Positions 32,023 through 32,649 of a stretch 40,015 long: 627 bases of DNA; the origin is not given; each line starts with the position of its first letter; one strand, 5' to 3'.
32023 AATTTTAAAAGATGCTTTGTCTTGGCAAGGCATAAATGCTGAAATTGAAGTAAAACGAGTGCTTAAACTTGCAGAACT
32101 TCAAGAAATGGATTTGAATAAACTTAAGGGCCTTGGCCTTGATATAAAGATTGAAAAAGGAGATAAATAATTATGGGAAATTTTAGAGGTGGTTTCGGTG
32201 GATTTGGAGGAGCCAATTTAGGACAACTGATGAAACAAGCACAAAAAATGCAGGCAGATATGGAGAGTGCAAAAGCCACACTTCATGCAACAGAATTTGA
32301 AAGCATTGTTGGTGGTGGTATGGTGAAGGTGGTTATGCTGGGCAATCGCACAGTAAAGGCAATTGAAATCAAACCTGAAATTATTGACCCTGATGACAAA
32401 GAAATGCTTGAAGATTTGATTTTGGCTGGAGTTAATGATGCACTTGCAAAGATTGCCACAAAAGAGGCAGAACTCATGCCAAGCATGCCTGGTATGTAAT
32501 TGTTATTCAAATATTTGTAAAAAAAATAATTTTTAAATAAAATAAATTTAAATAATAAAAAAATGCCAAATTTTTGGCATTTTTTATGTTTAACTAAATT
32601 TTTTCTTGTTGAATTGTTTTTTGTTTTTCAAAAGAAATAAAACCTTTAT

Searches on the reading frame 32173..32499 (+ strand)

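Call 11: search_protein_families(library=pfam, proteins=[window:32173-32499:+], max_evalue=0.001)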
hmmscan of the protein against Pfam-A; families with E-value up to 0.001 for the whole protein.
window:32173-32499:+ (108 aa): 1 family
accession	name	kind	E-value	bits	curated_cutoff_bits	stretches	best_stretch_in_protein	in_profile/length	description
PF02575.21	YbaB_DNA_bd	-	1.6e-29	102.3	25.5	1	20-106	1-87/91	YbaB/EbfC DNA-binding family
